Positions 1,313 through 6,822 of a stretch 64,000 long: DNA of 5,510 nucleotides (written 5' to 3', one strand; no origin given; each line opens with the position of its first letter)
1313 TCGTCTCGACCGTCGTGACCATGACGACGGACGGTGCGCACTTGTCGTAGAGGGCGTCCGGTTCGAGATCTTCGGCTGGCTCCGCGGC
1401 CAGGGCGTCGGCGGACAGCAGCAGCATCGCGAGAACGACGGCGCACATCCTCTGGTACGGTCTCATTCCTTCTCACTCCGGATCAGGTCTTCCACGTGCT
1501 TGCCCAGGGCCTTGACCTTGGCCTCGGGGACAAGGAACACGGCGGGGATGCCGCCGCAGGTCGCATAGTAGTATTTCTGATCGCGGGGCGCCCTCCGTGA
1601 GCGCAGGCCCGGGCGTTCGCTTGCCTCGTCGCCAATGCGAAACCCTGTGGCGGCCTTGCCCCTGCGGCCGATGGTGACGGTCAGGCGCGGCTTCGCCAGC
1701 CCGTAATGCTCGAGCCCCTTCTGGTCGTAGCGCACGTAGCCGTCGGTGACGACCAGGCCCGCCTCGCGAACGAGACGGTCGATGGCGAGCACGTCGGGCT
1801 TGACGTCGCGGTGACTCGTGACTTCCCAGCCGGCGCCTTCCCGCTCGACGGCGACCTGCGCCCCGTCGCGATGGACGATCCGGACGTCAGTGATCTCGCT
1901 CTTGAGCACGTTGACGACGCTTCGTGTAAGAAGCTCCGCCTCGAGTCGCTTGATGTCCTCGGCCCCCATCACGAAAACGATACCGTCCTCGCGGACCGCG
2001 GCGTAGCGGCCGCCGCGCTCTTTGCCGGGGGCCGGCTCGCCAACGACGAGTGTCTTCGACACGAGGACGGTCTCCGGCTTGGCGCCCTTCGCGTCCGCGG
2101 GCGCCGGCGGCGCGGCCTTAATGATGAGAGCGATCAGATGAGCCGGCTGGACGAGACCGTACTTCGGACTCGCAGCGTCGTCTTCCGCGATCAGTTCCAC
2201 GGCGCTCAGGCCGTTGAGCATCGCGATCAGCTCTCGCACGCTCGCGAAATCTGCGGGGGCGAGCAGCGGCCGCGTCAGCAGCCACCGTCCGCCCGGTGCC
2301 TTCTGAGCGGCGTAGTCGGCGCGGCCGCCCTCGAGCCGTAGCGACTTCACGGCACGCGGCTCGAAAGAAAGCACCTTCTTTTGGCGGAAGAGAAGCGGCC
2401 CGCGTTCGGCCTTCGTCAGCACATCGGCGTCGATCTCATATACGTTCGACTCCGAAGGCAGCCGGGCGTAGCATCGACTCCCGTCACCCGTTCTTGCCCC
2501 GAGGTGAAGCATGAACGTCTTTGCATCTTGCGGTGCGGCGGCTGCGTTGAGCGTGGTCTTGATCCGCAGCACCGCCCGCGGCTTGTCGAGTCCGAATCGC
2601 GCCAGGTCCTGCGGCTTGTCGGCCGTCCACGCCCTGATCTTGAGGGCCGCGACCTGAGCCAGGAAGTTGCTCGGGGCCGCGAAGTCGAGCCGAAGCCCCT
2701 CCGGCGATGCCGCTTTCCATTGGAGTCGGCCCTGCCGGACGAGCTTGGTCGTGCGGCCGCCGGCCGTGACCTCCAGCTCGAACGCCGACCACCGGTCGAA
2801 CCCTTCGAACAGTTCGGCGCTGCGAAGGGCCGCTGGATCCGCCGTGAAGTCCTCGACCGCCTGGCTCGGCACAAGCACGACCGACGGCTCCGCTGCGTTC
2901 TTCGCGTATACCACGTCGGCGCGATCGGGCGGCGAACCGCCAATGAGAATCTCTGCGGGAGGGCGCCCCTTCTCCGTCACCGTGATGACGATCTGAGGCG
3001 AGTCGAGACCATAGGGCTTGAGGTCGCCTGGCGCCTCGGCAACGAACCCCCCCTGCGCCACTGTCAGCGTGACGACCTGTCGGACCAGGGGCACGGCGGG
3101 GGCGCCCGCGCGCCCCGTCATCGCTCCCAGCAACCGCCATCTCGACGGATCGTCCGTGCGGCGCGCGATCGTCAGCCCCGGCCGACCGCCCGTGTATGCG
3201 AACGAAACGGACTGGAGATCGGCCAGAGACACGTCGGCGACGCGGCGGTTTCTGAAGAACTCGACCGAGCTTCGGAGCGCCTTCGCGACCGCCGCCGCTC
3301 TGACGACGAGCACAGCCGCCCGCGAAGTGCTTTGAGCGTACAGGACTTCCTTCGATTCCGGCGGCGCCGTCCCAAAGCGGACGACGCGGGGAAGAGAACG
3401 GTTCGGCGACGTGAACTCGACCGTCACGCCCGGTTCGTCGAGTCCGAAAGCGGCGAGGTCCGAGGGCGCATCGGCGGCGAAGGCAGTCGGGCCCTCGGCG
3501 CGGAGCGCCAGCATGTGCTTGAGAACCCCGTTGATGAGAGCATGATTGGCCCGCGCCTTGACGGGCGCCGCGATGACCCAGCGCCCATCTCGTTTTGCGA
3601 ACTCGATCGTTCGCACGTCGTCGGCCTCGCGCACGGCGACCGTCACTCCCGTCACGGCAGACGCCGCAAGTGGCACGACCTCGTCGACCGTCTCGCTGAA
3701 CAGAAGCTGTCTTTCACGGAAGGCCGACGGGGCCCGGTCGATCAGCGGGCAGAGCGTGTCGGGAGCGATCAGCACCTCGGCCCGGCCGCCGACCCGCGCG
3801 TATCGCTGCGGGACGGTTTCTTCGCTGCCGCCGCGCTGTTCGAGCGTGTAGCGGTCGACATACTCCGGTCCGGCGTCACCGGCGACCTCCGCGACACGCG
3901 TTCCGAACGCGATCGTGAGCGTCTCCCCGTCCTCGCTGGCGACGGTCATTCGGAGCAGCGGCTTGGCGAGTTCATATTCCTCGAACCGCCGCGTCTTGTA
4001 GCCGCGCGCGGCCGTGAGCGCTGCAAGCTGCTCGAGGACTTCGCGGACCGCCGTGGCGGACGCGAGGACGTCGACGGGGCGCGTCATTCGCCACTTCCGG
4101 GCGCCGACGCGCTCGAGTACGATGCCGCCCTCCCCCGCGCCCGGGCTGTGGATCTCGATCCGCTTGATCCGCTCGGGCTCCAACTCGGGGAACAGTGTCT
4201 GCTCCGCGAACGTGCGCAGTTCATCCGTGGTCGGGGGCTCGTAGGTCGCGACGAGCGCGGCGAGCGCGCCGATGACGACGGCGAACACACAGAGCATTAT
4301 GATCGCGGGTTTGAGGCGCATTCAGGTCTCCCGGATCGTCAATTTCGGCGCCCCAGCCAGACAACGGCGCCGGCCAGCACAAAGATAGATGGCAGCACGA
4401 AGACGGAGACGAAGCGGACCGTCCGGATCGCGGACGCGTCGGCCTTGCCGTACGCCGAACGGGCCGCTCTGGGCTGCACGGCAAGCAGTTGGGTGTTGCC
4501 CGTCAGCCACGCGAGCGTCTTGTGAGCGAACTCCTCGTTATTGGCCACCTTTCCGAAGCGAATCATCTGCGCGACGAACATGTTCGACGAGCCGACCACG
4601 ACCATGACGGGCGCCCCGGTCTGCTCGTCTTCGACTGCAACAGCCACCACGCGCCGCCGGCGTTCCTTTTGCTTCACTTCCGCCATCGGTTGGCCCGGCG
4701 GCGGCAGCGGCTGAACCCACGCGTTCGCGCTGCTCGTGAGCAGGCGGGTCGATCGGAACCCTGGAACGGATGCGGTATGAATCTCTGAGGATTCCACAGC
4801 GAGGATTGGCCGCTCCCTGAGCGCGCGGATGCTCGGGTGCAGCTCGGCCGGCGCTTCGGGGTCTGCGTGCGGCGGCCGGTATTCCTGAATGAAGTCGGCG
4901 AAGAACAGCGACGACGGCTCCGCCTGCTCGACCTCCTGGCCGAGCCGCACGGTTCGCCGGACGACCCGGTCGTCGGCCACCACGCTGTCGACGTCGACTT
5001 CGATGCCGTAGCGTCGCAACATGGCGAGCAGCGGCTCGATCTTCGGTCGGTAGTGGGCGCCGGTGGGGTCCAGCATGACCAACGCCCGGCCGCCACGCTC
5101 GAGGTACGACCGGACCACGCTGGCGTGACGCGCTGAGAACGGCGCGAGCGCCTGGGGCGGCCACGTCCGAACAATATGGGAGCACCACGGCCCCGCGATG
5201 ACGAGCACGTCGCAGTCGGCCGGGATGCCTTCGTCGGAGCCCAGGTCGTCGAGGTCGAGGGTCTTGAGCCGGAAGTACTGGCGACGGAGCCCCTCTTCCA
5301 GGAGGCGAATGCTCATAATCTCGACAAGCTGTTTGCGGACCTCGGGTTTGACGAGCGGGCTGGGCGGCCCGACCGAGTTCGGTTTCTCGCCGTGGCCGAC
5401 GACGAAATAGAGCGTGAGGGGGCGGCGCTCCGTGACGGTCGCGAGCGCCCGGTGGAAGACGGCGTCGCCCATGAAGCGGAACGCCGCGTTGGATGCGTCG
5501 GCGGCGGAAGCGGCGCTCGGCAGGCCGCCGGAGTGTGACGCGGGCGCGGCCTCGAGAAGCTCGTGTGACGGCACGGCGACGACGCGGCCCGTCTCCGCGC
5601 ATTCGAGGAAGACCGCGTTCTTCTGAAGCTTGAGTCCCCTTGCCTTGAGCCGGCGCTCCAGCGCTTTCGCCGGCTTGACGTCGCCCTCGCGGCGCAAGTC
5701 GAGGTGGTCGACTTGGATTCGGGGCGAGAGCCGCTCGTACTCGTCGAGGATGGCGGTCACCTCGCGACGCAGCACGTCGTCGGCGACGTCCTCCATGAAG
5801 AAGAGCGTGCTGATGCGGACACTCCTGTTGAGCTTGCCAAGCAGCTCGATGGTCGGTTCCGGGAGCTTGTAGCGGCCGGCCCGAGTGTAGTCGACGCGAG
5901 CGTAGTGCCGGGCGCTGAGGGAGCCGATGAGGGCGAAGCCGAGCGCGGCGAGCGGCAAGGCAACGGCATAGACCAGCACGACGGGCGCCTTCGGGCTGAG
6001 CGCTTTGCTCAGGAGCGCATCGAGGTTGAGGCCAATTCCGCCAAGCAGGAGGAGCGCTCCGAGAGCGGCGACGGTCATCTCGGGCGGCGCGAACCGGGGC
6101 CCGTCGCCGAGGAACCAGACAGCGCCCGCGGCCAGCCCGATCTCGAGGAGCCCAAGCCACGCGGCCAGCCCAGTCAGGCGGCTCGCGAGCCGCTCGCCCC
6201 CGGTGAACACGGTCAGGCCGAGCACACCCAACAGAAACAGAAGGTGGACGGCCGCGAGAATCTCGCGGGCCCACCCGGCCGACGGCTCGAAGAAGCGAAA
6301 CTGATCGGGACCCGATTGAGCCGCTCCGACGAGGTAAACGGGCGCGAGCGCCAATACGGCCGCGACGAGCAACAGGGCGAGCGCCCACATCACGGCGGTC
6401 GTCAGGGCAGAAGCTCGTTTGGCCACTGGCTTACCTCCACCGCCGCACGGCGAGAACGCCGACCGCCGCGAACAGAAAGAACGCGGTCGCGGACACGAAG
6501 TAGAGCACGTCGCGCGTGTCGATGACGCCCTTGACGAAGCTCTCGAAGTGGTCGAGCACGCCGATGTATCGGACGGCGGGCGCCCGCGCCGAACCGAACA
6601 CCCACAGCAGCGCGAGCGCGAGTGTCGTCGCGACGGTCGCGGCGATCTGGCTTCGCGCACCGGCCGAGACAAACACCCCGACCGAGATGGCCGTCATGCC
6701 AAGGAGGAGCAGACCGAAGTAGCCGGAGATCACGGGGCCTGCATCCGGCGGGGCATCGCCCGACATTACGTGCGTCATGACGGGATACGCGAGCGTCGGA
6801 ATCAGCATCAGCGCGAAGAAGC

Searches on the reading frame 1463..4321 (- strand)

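Call 81: search_protein_families(library=pfam, proteins=[window:1463-4321:-], max_evalue=0.00001)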
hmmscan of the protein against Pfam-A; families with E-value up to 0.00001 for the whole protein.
window:1463-4321:- (952 aa): 1 family
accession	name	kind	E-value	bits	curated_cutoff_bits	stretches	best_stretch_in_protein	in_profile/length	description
PF14238.11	DUF4340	-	2e-84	282.8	25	6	535-726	1-183/183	Domain of unknown function (DUF4340)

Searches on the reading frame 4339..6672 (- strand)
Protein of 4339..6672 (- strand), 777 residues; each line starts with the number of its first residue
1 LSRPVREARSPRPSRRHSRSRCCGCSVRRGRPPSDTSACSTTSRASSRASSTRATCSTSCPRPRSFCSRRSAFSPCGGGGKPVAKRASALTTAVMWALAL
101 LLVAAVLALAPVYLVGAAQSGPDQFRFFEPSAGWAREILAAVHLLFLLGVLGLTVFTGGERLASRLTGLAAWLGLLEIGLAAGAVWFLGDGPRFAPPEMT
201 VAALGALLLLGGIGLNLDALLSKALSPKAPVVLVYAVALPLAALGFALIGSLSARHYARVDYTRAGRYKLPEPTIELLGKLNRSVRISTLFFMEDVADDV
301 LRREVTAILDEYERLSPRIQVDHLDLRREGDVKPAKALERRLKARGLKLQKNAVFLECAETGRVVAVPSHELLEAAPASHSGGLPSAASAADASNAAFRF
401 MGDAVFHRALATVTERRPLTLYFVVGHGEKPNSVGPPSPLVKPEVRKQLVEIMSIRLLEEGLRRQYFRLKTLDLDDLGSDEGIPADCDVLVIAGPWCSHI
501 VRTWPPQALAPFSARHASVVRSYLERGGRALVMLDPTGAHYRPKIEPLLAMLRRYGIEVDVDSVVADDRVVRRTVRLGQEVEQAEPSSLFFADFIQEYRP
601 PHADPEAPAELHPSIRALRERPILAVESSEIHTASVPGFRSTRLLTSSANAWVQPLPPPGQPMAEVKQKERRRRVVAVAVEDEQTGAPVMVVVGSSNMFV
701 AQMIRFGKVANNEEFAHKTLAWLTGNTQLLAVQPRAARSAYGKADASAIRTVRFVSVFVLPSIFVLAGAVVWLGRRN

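Call 81: search_protein_families(library=pfam, proteins=[window:4339-6672:-], max_evalue=0.00001)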
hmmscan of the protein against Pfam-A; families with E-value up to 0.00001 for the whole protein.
window:4339-6672:- (777 aa): 1 family
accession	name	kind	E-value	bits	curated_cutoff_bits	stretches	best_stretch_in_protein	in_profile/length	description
PF09822.16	ABC_transp_aux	-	2.9e-18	66.6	34.7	1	420-715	3-279/288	ABC-type uncharacterized transport system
